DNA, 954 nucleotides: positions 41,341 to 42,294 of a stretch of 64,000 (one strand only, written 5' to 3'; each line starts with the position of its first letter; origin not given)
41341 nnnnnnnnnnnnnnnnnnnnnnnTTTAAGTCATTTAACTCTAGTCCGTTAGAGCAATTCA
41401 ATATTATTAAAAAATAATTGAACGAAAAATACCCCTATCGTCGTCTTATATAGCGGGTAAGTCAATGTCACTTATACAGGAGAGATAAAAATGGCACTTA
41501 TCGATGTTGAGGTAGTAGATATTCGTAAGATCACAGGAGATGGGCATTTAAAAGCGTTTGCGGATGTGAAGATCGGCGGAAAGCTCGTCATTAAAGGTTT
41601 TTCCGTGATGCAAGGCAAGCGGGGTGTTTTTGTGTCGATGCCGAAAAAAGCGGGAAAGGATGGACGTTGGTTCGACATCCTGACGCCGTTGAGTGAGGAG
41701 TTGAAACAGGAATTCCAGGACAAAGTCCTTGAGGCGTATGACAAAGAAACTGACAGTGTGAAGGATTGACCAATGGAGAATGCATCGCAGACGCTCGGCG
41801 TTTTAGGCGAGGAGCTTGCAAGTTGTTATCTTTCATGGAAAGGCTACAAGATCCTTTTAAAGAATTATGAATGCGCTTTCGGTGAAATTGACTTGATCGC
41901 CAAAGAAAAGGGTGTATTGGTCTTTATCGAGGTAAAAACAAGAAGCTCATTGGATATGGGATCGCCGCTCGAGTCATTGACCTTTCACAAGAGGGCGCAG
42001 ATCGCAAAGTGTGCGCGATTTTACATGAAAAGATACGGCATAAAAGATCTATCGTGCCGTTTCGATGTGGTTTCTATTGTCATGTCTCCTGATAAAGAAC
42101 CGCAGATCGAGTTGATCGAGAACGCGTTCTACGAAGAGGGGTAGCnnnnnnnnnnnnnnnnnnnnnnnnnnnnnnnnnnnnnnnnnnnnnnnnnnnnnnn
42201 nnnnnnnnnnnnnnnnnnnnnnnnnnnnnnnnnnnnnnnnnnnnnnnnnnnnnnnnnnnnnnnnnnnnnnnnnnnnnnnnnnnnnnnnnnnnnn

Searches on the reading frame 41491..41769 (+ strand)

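Call 3: search_protein_families(library=pfam, proteins=[window:41491-41769:+], max_evalue=0.01)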
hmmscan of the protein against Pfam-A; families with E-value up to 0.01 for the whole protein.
window:41491-41769:+ (92 aa): 1 family
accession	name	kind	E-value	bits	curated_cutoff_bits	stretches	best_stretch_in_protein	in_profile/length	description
PF04026.17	SpoVG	-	1.5e-22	80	29.6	1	6-85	3-82/82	SpoVG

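Call 4: search_protein_families(library=ncbifam, proteins=[window:41491-41769:+], max_evalue=0.01)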
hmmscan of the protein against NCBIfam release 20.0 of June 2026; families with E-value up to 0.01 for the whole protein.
window:41491-41769:+ (92 aa): 1 family
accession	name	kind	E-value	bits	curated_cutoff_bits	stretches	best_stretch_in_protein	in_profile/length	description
NF009749.0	PRK13259.1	equivalog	7.3e-20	70.9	108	1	6-89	3-86/96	septation regulator SpoVG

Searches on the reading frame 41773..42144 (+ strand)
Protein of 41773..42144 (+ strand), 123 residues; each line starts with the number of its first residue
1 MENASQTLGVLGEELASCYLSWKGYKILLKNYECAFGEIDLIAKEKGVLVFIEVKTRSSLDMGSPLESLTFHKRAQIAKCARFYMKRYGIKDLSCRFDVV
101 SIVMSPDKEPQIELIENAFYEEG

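Call 3: search_protein_families(library=pfam, proteins=[window:41773-42144:+], max_evalue=0.01)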
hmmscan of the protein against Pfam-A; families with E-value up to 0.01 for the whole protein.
window:41773-42144:+ (123 aa): 3 families
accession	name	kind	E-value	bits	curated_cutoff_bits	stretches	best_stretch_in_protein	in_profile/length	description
PF02021.23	UPF0102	-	2.2e-27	95.6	23.6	1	12-102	1-80/80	Uncharacterised protein family UPF0102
PF08378.17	NERD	-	4.3e-05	24.4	22.1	1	9-64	2-64/111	Nuclease-related domain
PF01939.22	NucS_C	-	0.00018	21.9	24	1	22-61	17-58/124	Endonuclease NucS C-terminal domain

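Call 4: search_protein_families(library=ncbifam, proteins=[window:41773-42144:+], max_evalue=0.01)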
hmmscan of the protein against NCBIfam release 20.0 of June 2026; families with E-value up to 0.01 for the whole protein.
window:41773-42144:+ (123 aa): 24 families
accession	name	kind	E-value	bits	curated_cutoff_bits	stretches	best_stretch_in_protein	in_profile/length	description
NF009154.0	PRK12497.3-3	equivalog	1.1e-32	112.6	109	1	2-119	6-123/123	YraN family protein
NF011268.0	PRK14675.1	equivalog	3.9e-32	110.9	180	1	3-119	7-123/127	hypothetical protein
NF009150.0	PRK12497.1-3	equivalog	3e-28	98.3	81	1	4-119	4-117/118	YraN family protein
NF011280.0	PRK14688.1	equivalog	1.4e-26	92.9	230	1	6-122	6-121/121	hypothetical protein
NF011274.0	PRK14681.1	equivalog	3.1e-24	85.6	207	1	5-119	42-158/158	hypothetical protein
NF011273.0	PRK14680.1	equivalog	1.1e-23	83.6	199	1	3-119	3-118/134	hypothetical protein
NF011271.0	PRK14678.1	equivalog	7.1e-23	80.9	172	1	1-121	1-119/120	hypothetical protein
NF009151.0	PRK12497.1-5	equivalog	1.9e-22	79.9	124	1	3-111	11-116/126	YraN family protein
TIGR00252.1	TIGR00252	hypoth_equivalog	5.5e-22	78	69.05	1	7-119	8-119/123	YraN family protein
NF009152.0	PRK12497.2-4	equivalog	1.8e-21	76.3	111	1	2-117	4-111/114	YraN family protein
NF011270.0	PRK14677.1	equivalog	1.2e-18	67.4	124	1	13-103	8-95/108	hypothetical protein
NF009153.0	PRK12497.3-1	equivalog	1e-17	64.5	171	1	6-115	10-121/125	YraN family protein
NF011277.0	PRK14684.1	equivalog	2.4e-17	63.1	199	1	4-119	4-116/120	hypothetical protein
NF011267.0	PRK14674.1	equivalog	3.2e-17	62.9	232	1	5-102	4-102/133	hypothetical protein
NF011275.0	PRK14682.1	equivalog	2.7e-16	59.9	203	1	9-119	7-114/117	hypothetical protein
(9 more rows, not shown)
